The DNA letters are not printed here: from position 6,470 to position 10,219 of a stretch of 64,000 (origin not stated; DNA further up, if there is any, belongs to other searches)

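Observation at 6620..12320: NuoE-like, NuoF-like and a 1149-aa chimeric subunit: candidate Stn/Sfr-type flavin-based NAD(P)H/ferredoxin electron-bifurcating enzyme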

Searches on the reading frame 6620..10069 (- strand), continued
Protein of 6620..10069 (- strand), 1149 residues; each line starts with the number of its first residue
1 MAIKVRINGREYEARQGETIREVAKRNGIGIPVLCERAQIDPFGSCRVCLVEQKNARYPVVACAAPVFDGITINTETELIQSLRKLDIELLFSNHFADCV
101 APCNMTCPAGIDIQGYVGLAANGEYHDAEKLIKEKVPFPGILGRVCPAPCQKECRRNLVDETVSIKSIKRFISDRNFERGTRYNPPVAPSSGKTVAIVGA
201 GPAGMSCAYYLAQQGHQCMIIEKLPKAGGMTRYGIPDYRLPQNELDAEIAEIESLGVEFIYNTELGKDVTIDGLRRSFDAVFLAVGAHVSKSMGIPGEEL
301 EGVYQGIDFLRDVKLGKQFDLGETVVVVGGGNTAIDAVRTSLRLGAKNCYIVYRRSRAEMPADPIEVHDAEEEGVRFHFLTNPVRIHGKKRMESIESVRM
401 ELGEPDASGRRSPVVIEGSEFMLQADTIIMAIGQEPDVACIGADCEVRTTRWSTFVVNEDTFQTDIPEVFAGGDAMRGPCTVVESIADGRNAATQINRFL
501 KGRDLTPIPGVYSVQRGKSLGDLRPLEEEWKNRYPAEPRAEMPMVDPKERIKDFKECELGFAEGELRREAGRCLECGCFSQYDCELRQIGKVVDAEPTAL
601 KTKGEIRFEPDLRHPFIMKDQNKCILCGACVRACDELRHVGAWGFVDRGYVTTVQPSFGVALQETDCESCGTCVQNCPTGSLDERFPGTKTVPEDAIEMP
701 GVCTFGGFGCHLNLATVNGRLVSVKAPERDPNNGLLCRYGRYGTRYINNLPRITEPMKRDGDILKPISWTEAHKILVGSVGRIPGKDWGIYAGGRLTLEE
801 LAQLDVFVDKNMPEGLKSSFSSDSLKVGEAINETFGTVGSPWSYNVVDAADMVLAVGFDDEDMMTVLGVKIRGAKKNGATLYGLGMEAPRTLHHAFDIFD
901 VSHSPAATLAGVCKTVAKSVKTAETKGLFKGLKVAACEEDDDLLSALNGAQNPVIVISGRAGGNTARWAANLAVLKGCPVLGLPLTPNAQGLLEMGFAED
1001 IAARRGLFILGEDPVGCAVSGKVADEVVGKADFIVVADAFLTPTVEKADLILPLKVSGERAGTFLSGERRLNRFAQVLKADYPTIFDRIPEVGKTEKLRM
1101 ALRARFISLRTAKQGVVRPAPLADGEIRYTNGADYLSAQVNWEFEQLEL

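Call 31: find_related_loci(query=window:6620-10069:-, collection=genome_contigs, flank=9000)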
Query window:6620-10069:- (1149 aa) in genome_contigs; peptide patterns used: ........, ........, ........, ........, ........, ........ (x = any residue, [..] = any of these).
28 stretches matched a pattern; 16 encode a relative of the query (tblastn E <= 1e-3); 16 distinct loci.
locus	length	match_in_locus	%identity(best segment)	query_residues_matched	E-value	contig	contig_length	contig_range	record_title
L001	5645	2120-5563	84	1-1149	0e+0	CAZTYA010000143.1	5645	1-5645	MAG TPA_asm: uncultured Syntrophales bacterium isolate binchicken_co27_416 genome assembly, contig: NODE_25123_length_56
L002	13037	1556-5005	64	1-1149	0e+0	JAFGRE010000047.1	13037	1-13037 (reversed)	MAG: Deltaproteobacteria bacterium isolate Zod_Metabat.815 k87_1259516, whole genome shotgun sequence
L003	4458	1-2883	73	183-1147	0e+0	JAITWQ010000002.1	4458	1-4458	MAG: Syntrophobacterales bacterium isolate Xx448_bin26 k119_1298418, whole genome shotgun sequence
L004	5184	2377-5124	70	1-916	0e+0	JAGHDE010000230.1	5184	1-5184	MAG: Proteobacteria bacterium isolate AUK300 PB_MBMC_254_c_000000000072, whole genome shotgun sequence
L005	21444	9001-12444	85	1-1149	0e+0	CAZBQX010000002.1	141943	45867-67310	MAG TPA_asm: uncultured Syntrophales bacterium isolate binchicken_co20_406 genome assembly, contig: NODE_304_length_1419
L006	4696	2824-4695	90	1-624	0e+0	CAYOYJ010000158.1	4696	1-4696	MAG TPA_asm: uncultured Syntrophales bacterium isolate binchicken_co87_378 genome assembly, contig: NODE_26651_length_46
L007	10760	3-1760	77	563-1149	0e+0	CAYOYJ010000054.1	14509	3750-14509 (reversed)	MAG TPA_asm: uncultured Syntrophales bacterium isolate binchicken_co87_378 genome assembly, contig: NODE_5641_length_145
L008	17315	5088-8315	37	3-1072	0e+0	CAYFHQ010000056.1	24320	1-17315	MAG TPA_asm: uncultured Peptostreptococcaceae bacterium isolate ERP003628_co2_39 genome assembly, contig: NODE_1518_leng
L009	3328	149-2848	39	2-896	0e+0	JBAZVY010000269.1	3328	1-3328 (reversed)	MAG: Elusimicrobiota bacterium isolate SO_2017_GW1_264 NODE_114893_length_3328_cov_0.819119_OW334_2017, whole genome sho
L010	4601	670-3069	42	3-805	0e+0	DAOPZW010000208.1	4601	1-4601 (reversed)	MAG TPA_asm: Elusimicrobiales bacterium isolate AMR_MDS_1278 NODE_24037_length_4601_cov_5.570172, whole genome shotgun s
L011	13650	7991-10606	40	3-879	5e-180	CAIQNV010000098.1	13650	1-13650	MAG: uncultured Elusimicrobia bacterium isolate MJ-time_bin-2640 genome assembly, contig: bin-2640:098/157, whole genome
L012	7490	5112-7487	42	3-797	3e-180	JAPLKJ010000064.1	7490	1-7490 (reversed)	MAG: Elusimicrobia bacterium isolate LacPavin_0920_WC70_MAG_61_9 LacPavin_0920_WC70_scaffold_721662, whole genome shotgu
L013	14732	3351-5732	43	3-799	2e-179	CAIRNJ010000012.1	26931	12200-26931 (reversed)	MAG: uncultured Elusimicrobia bacterium isolate MJ_bin-1308 genome assembly, contig: bin-1308:012/112, whole genome shot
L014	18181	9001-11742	40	3-909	0e+0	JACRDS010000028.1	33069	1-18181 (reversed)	MAG: Elusimicrobia bacterium isolate NC_groundwater_1678_Pr3_B-0.1um_69_20 SR-2_scaffold_141_480269, whole genome shotgu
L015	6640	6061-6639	81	1-193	3e-96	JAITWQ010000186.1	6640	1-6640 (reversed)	MAG: Syntrophobacterales bacterium isolate Xx448_bin26 k119_1326388, whole genome shotgun sequence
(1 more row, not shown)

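Call 35: search_protein_families(library=pfam, proteins=[L002:5359-6417:+, L002:6467-7690:-, L002:7822-8310:-, L002:8395-8832:-, L002:11340-12239:-, L005:12667-14823:-, L005:17-1069:+, L005:1085-1720:+], max_evalue=0.0001)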
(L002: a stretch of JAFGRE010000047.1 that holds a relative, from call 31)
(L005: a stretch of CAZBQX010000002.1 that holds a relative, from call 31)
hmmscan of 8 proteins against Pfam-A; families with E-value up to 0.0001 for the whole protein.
L002:5359-6417:+ (352 aa): 1 family
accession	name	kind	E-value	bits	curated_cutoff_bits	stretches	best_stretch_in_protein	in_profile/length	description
PF00494.24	SQS_PSY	-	2.7e-42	145.8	26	1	26-318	2-260/263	Squalene/phytoene synthase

L002:6467-7690:- (407 aa): 7 families
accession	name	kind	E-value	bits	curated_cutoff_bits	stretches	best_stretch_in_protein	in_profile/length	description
PF02353.26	CMAS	-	1.6e-89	300.3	27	1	140-392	10-273/273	Mycolic acid cyclopropane synthetase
PF13649.12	Methyltransf_25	-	9.5e-15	55.5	27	1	195-285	1-97/97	Methyltransferase domain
PF08241.18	Methyltransf_11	-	4.3e-11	43.7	21.2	1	196-288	1-94/95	Methyltransferase domain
PF13489.12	Methyltransf_23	-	8.1e-11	42.4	27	1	189-296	20-123/164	Methyltransferase domain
PF08242.18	Methyltransf_12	-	5.3e-10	40.3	30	1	196-287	1-98/98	Methyltransferase domain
PF13847.12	Methyltransf_31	-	3.3e-09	37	27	1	190-294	2-114/145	Methyltransferase domain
PF01728.25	FtsJ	-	8.3e-05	23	24.1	0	179-248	8-82/181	FtsJ-like methyltransferase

L002:7822-8310:- (162 aa): 2 families
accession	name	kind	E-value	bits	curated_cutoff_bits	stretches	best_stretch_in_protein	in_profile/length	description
PF02915.23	Rubrerythrin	-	1.6e-06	29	22.8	0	9-158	1-136/137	Rubrerythrin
PF13668.12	Ferritin_2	-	4.3e-05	24.1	24.7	1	9-160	4-137/138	Ferritin-like domain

L002:8395-8832:- (145 aa): 1 family
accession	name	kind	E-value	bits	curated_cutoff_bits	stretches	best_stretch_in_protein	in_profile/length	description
PF03473.23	MOSC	-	1.9e-10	41.2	22.7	1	35-141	3-120/120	MOSC domain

L002:11340-12239:- (299 aa): 2 families
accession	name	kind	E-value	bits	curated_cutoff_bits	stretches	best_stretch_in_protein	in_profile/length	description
PF00753.33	Lactamase_B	-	2e-15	57.7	22.7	1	25-222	8-196/196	Metallo-beta-lactamase superfamily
PF19583.5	ODP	-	3.2e-06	27.6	27.2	1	24-191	4-144/194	ODP family beta lactamase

L005:12667-14823:- (718 aa): 1 family
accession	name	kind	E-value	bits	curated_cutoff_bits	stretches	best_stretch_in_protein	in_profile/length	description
PF01734.28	Patatin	-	7.5e-09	36.5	27.7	1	51-135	1-83/191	Patatin-like phospholipase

L005:17-1069:+ (350 aa): 7 families
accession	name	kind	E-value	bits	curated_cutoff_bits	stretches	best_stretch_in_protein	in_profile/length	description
PF00158.32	Sigma54_activat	-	1.8e-66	223.4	20.2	1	32-197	1-167/168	Sigma-54 interaction domain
PF25601.1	AAA_lid_14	-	1.5e-25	89.3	27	1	203-285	1-83/87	AAA+ ATPase lid domain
PF14532.12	Sigma54_activ_2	-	1.3e-20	74.5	25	1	33-202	1-138/138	Sigma-54 interaction domain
PF07728.20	AAA_5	-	6.3e-09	36.4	22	1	56-173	2-123/139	AAA domain (dynein-related subfamily)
PF02954.25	HTH_8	-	8.3e-07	29.1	22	1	302-343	2-42/42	Bacterial regulatory protein, Fis family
PF07724.20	AAA_2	-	6.5e-06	26.7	27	0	54-180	4-132/166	AAA domain (Cdc48 subfamily)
PF00004.35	AAA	-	2e-05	25.5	21.2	1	56-173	1-110/131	ATPase family associated with various cellular activities (AAA)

L005:1085-1720:+ (211 aa): 3 families
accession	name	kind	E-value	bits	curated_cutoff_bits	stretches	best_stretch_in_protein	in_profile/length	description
PF01926.29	MMR_HSR1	-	7.3e-18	65.2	21.9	1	25-143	1-113/113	50S ribosome-binding GTPase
PF02421.24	FeoB_N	-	6.8e-08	32.6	27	1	25-183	2-150/156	Ferrous iron transport protein B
PF03193.22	RsgA_GTPase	-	3.2e-06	27.5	30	0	26-55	109-138/174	RsgA GTPase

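Call 57: predict_structure(alignment_id=A1)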
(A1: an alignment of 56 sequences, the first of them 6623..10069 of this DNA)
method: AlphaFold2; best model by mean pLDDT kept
length: 1149 residues; sequences in the alignment: 56
mean_pLDDT: 90.6   pTM: 0.85
mean pLDDT of the five models: 90.6, 90.1, 89.9, 87.7, 87.4
residues with pLDDT >= 90: 802; 70-90: 318; 50-70: 29; < 50: 0
segments of 3 or more residues with pLDDT < 50: none
pLDDT, mean of each block of 10 residues (from residue 1): 91 91 90 80 81 91 90 93 90 81 93 95 93 94 93 94 95 94 93 97 97 98 95 94 95 96 94 96 93 92 94 94 95 95 96 93 91 96 93 95 79 90 95 89 85 91 95 93 95 97 91 85 88 91 93 93 96 90 88 83 58 87 83 91 78 80 89 90 83 87 91 88 86 91 87 94 93 94 95 95 93 94 89 83 91 95 94 95 93 91 93 89 81 82 90 94 94 92 93 92 95 95 91 96 95 93 92 90 90 81 68 80 89 93 90
secondary structure, 60 per line:
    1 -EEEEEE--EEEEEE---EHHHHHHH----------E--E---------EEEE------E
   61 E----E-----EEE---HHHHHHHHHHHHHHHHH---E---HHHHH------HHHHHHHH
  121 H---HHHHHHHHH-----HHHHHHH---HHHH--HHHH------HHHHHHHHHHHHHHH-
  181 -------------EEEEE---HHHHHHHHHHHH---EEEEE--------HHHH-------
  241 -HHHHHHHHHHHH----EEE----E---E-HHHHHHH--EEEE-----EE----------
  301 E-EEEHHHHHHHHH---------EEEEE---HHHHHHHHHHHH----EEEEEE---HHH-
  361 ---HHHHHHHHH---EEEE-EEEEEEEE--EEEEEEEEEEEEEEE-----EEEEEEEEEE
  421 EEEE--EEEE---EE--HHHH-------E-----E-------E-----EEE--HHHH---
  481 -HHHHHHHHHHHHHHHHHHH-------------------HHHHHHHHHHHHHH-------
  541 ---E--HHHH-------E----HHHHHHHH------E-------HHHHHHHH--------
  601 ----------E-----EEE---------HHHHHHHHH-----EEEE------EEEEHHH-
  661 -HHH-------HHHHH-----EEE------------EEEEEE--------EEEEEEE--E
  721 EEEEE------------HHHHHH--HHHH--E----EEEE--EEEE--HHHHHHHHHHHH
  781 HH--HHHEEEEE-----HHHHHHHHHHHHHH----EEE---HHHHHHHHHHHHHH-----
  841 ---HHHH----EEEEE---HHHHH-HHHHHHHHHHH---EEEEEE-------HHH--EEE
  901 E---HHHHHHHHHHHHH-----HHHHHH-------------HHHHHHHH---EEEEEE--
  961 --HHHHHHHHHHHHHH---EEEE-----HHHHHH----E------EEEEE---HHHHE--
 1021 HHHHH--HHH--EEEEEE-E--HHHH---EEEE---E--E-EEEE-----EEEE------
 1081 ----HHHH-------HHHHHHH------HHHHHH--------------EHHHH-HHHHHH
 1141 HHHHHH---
elements in order (helices of 4 or more, strands of 3 or more residues): E2-7 E10-15 H20-26 E50-53 E72-74 H78-94 H102-106 H113-121 H125-133 H139-145 H149-152 H155-158 H165-179 E194-198 H202-213 E217-221 H230-233 H242-253 E258-260 H271-277 E280-283 E303-305 H306-314 E324-328 H332-343 E348-353 H364-372 E376-379 E381-388 E391-405 E411-424 E427-430 H438-441 E469-471 H474-477 H482-500 H520-533 H547-550 H563-570 H585-592 E617-619 H629-637 E643-646 E653-656 H672-676 E682-684 E697-702 E711-717 E720-725 H738-743 H746-749 E757-760 E763-766 H769-782 E788-792 H798-811 E816-818 H822-835 H844-847 E852-856 H860-864 H866-876 E880-885 E898-901 H905-917 H923-928 H942-949 E953-958 H963-976 E980-983 H989-994 E1006-1010 H1014-1017 H1021-1025 E1033-1038 H1043-1046 E1050-1053 E1062-1065 E1071-1074 H1085-1088 H1096-1102 H1109-1114 H1130-1133 H1135-1146
